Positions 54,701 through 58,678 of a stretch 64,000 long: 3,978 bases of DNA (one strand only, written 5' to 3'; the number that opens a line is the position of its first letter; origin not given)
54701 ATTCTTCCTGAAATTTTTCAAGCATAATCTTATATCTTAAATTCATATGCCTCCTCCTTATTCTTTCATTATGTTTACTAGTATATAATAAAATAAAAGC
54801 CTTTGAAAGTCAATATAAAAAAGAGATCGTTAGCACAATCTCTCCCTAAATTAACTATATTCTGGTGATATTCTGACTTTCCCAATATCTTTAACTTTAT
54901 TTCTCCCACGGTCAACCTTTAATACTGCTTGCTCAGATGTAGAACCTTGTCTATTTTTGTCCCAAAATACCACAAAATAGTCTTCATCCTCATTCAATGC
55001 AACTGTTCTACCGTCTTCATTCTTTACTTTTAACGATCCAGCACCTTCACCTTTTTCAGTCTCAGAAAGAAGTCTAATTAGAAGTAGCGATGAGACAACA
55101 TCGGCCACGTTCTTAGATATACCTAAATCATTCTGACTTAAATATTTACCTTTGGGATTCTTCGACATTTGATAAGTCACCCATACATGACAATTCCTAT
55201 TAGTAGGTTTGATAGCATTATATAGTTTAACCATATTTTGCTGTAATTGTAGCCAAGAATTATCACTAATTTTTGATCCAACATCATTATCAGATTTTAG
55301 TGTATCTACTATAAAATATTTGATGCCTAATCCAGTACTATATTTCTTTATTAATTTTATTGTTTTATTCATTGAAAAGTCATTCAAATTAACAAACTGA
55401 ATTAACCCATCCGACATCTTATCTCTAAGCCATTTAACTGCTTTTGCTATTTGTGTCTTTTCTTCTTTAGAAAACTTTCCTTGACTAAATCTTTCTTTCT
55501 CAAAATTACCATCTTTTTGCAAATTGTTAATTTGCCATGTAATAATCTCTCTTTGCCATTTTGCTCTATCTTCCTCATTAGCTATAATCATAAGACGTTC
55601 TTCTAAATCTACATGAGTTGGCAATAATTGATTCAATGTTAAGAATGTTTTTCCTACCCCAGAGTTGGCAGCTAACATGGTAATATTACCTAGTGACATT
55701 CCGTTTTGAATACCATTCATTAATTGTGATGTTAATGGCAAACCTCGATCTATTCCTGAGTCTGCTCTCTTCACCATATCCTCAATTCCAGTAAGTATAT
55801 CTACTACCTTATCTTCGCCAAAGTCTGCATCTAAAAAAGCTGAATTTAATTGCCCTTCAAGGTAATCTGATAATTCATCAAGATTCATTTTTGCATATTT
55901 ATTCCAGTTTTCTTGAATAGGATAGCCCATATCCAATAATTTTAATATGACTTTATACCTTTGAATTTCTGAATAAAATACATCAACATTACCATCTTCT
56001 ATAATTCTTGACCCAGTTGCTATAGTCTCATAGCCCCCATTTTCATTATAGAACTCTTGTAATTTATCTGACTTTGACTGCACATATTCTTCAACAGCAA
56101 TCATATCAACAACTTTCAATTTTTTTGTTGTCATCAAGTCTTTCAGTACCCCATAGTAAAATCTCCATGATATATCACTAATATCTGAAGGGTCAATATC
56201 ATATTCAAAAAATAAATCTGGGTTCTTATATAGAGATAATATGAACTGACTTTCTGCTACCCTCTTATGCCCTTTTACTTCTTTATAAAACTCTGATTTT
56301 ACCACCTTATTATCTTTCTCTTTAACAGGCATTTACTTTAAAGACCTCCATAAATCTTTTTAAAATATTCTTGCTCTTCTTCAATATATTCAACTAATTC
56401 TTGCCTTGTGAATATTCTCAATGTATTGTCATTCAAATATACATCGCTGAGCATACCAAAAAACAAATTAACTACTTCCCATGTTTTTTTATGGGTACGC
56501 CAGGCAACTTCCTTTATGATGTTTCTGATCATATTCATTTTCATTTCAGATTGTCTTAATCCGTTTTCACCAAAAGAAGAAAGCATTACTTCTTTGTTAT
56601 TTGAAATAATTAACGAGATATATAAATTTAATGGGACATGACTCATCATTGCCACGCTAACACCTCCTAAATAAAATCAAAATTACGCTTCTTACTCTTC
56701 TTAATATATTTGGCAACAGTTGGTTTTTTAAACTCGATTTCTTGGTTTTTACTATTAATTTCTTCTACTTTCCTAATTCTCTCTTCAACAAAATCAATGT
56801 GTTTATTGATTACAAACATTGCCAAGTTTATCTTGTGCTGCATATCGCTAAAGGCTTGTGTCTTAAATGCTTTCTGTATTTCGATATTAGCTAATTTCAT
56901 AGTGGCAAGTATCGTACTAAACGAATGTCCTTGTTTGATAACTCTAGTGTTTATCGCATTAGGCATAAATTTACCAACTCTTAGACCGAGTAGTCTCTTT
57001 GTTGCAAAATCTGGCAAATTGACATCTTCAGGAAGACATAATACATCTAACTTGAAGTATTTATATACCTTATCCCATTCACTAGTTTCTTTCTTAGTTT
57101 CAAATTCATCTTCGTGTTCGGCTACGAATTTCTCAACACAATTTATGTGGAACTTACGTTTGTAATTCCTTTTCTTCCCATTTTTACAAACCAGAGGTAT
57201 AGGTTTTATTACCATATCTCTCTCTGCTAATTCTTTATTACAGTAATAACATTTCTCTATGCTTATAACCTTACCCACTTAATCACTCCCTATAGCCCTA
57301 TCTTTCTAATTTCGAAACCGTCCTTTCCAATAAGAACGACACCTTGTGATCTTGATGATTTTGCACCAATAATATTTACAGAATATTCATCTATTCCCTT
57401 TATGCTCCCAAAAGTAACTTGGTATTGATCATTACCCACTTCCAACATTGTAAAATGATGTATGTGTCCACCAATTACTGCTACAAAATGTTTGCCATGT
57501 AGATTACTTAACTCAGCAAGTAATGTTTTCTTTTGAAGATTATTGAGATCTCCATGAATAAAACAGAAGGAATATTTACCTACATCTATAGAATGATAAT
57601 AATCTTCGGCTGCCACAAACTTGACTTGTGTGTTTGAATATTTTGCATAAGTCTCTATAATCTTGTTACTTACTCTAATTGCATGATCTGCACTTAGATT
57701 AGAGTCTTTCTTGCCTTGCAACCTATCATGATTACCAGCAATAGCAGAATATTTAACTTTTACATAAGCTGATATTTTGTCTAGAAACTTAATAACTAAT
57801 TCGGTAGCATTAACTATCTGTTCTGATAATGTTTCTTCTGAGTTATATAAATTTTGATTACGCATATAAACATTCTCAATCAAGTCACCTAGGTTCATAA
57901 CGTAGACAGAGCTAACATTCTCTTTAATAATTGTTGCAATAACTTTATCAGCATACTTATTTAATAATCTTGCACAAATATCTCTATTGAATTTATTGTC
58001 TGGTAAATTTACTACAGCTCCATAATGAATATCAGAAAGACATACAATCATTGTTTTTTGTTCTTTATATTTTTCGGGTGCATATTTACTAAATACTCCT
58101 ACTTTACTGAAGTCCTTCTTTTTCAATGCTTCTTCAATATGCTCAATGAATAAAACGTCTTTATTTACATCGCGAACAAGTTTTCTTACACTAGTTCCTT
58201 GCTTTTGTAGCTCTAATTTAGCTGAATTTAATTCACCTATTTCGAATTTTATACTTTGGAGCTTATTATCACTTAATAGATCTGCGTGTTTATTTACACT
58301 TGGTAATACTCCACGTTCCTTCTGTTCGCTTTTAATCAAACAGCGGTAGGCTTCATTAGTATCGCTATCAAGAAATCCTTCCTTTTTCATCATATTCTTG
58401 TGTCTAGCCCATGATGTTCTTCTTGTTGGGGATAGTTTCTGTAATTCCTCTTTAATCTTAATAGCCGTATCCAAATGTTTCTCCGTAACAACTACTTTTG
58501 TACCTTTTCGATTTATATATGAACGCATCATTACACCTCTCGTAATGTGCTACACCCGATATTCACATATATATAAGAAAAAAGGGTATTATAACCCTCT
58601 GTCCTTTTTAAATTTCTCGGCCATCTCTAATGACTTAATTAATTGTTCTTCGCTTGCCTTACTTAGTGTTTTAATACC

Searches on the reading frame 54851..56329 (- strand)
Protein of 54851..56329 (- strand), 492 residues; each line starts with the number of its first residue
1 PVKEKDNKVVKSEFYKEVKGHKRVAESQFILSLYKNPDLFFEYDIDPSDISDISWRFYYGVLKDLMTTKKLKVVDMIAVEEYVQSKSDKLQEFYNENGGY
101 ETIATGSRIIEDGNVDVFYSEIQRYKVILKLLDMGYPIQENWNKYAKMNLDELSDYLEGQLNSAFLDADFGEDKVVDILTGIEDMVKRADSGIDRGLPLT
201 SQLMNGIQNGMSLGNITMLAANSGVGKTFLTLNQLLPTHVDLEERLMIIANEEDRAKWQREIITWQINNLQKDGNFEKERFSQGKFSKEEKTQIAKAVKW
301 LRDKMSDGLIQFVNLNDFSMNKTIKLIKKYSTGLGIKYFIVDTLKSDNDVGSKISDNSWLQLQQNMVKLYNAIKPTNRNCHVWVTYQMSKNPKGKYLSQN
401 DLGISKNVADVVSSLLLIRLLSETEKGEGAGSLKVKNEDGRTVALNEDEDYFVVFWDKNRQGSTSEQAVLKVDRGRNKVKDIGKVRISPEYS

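Call 71: search_protein_families(library=phrogs, proteins=[window:54851-56329:-], max_evalue=0.00001)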
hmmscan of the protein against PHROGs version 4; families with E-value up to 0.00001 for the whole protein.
window:54851-56329:- (492 aa): 2 families
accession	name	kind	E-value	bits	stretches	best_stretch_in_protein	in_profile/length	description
phrog_19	-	DNA, RNA and nucleotide metabolism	4.4e-34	119.3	1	24-483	162-582/621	DnaB-like replicative helicase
phrog_239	-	DNA, RNA and nucleotide metabolism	4.9e-10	40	1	159-395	298-524/801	DNA primase/helicase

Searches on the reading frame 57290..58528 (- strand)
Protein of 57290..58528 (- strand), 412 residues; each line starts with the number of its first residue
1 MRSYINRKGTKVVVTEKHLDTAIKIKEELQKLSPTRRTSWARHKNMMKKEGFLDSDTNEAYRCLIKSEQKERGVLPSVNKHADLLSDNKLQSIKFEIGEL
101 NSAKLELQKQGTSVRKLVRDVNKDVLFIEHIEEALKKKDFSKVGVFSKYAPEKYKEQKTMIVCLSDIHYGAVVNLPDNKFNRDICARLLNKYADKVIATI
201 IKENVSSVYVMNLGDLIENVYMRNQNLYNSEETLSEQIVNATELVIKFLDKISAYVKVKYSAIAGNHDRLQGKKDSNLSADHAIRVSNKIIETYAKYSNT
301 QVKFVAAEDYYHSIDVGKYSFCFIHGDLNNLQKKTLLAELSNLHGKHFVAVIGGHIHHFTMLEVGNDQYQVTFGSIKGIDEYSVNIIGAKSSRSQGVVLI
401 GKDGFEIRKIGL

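Call 71: search_protein_families(library=phrogs, proteins=[window:57290-58528:-], max_evalue=0.00001)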
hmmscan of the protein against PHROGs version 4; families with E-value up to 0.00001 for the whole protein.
window:57290-58528:- (412 aa): 2 families
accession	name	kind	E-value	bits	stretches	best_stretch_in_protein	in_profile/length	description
phrog_284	-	DNA, RNA and nucleotide metabolism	5.2e-77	260.4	1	28-406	18-388/398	exonuclease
phrog_7339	-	DNA, RNA and nucleotide metabolism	8.7e-06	26.2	0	155-398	26-247/263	DNA repair exonuclease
